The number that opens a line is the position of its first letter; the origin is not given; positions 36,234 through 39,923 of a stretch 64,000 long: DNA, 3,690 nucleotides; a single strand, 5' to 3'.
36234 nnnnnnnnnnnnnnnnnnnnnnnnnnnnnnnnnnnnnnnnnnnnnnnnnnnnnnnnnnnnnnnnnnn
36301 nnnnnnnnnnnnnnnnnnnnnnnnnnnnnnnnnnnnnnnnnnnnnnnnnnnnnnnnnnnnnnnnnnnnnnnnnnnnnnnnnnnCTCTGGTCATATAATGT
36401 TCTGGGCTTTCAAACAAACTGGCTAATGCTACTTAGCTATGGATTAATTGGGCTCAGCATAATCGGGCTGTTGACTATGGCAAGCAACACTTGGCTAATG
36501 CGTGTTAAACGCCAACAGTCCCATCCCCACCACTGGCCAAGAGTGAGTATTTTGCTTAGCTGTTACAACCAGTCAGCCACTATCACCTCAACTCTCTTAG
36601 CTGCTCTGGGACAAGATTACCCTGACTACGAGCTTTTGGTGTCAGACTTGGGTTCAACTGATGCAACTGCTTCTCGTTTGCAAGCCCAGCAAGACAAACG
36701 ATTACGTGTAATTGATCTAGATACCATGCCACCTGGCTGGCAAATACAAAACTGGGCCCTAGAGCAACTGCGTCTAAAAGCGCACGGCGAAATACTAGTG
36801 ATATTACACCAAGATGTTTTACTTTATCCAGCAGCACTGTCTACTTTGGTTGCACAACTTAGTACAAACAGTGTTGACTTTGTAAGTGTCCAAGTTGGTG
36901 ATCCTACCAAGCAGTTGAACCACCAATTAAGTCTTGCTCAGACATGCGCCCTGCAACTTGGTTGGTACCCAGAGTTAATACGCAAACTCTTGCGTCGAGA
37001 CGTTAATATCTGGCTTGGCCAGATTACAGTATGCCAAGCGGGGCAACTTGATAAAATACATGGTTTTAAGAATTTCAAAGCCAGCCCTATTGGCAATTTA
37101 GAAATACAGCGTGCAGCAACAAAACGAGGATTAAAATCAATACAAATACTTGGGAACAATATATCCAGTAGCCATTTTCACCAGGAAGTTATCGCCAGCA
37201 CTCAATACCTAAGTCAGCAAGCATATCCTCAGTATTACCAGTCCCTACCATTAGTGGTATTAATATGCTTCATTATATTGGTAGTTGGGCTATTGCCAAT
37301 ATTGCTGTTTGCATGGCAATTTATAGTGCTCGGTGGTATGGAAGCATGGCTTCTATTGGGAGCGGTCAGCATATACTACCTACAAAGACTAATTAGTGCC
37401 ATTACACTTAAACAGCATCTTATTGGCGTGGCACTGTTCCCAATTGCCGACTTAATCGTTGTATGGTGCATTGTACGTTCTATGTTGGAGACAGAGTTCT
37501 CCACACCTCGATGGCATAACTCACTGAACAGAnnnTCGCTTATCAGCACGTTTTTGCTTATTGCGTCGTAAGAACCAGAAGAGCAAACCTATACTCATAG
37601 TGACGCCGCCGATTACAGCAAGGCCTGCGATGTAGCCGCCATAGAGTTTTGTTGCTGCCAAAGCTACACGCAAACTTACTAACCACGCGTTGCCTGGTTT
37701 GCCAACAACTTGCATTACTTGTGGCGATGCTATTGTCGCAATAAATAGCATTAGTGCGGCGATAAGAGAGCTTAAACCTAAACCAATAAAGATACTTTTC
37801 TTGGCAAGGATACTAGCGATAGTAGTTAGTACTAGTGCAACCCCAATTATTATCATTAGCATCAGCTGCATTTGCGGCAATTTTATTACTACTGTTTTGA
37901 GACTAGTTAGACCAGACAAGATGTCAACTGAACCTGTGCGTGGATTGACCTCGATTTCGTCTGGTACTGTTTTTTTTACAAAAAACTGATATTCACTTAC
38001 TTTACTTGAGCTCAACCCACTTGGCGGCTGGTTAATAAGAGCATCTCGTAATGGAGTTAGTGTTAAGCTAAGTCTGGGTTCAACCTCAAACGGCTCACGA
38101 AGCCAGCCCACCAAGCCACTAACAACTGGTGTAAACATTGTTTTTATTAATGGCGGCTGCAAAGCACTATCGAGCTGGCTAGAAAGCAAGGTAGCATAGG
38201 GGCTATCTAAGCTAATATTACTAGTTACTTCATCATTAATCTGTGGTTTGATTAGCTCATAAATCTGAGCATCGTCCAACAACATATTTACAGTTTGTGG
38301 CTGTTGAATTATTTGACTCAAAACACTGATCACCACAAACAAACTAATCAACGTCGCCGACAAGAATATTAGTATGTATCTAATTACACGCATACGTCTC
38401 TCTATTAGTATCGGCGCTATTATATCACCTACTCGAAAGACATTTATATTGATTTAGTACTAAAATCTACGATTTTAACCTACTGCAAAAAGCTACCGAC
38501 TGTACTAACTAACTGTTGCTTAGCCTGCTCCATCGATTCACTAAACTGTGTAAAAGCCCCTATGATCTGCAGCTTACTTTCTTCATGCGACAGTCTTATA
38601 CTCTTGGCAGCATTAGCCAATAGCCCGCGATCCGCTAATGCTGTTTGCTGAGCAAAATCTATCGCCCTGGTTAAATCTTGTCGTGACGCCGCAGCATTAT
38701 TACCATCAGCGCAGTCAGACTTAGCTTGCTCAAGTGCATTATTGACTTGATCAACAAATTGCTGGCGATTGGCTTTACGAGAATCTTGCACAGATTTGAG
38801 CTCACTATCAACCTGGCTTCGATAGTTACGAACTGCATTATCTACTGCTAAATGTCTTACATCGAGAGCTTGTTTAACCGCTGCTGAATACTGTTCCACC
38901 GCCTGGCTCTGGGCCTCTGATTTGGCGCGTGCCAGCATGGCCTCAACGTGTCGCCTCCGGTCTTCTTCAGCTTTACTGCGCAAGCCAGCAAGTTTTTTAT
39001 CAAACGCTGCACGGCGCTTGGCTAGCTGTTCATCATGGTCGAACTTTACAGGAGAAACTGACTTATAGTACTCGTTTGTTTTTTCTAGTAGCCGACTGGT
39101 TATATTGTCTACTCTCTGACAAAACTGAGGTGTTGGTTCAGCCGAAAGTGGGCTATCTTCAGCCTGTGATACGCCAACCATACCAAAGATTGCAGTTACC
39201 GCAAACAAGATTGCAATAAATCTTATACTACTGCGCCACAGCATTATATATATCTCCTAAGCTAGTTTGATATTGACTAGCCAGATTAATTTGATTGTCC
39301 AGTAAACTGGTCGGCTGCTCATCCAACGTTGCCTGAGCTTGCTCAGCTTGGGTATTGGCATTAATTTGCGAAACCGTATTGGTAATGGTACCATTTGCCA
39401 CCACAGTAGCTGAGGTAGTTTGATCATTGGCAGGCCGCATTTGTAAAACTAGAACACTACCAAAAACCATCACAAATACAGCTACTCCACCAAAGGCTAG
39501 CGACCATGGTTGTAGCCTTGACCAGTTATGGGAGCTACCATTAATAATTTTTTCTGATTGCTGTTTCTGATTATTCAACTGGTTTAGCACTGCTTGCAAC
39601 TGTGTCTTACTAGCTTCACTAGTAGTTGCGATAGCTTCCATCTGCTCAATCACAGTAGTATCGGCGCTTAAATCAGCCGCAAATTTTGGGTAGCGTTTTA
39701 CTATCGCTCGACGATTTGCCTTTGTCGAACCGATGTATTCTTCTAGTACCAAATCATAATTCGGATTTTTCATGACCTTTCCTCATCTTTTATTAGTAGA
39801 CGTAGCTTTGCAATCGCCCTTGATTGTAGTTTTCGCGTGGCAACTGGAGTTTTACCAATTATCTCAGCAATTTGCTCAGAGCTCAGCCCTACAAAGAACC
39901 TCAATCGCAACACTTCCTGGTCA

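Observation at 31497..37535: Carotenoid (apparently C50-type, glycosylated) biosynthesis cluster with a lycopene-elongase::GT2-glycosyltransferase fusion in a streamlined genome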

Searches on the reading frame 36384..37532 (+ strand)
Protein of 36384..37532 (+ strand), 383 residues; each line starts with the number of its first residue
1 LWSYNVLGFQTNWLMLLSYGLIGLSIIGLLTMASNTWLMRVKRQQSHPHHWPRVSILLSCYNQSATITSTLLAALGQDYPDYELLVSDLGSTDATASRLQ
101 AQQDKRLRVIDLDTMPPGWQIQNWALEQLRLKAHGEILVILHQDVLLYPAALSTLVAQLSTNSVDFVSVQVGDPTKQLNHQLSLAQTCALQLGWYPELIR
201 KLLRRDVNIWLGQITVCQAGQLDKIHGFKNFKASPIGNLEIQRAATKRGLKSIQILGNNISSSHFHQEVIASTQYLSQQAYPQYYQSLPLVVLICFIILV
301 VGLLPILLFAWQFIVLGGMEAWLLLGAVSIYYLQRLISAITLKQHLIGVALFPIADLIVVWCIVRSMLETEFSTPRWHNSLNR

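Call 26: find_homologous_proteins(query=window:36384-37532:+, max_evalue=0.001)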
Query seq(383 aa) (383 aa): 42 proteins with E <= 0.001 among 8000 candidates.
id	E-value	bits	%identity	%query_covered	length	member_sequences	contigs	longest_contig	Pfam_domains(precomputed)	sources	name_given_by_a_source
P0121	1.6e-15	76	26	80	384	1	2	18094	PF10111.15,PF13506.14,PF13641.13,PF00535.33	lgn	-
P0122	1.7e-15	75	26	86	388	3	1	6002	PF10111.15,PF13506.14,PF13641.13,PF00535.33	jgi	jgi:cellulose synthase/poly-beta-1,6-N-acetylglucosamine synthase-like glycosyltransferase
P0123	3.2e-14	71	28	77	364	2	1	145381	PF13506.14,PF13641.13,PF00535.33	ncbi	-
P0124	3.4e-14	71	27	94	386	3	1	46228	PF13506.14,PF13641.13,PF00535.33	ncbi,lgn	-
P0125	1.6e-13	69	39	33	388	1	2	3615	PF10111.15,PF13506.14,PF13641.13,PF00535.33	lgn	-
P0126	6.0e-13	67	25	91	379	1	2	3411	PF13506.14,PF13641.13,PF00535.33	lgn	-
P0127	1.2e-12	66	33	31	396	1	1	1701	PF13506.14,PF13641.13,PF00535.33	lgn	-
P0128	1.9e-12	65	27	60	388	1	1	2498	PF13506.14,PF13641.13,PF00535.33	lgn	-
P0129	2.3e-12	65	27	67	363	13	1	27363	PF13506.14,PF13641.13,PF00535.33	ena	-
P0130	2.8e-12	65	27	59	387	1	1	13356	PF10111.15,PF13506.14,PF13641.13,PF00535.33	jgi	jgi:chlorobactene glucosyltransferase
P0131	9.0e-12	63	24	79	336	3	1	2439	PF13506.14,PF13641.13,PF00535.33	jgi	jgi:chlorobactene glucosyltransferase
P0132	1.1e-11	63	23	67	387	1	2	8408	PF10111.15,PF13506.14,PF13641.13,PF00535.33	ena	-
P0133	1.3e-11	63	26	73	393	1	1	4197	PF10111.15,PF13506.14,PF13641.13,PF00535.33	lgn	-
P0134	2.1e-11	62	28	56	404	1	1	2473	PF13506.14,PF13641.13,PF00535.33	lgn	-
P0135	2.9e-11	62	30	49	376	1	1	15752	PF13506.14,PF13641.13,PF00535.33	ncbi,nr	ncbi:MAG: glycosyltransferase [Rhodospirillales bacterium]|nr:glycosyltransferase [Rhodospirillales 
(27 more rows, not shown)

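Call 77: search_protein_representatives(protein=window:36402-37532:+)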
Query: 377 residues. Proteins with E-value up to 0.001 (for the whole library): 9772; up to 1e-10: 771; up to 1e-30: 9. The best 150 are listed.
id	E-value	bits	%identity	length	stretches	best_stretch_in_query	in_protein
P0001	2.7e-245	829.9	99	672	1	1-377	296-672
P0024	7.3e-47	177.0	33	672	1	39-373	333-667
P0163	2.0e-45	172.2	30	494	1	8-372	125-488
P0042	2.8e-45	171.8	32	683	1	9-374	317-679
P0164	4.3e-45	171.2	32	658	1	5-373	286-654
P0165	9.5e-44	166.8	30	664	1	9-372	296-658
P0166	3.6e-43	164.8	28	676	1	16-373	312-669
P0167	1.4e-38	149.8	27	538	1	25-374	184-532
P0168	5.7e-35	137.9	28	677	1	15-362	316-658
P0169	9.2e-25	104.3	31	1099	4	40-160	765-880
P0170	1.7e-24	103.4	27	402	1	44-371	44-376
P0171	3.6e-22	95.8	26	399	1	9-358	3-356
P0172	3.7e-22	95.7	26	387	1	13-339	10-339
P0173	3.7e-22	95.7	28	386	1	22-321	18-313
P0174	4.9e-22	95.3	25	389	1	15-361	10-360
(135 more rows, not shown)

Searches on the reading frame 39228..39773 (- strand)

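Call 55: search_protein_families(library=ncbifam, proteins=[window:39228-39773:-], max_evalue=0.001)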
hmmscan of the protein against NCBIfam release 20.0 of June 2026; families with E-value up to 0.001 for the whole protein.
window:39228-39773:- (181 aa): 1 family
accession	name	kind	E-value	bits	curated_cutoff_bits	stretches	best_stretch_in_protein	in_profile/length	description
NF052375.1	antisigma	equivalog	9.5e-05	22.5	100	1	26-135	23-132/217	anti-sigma factor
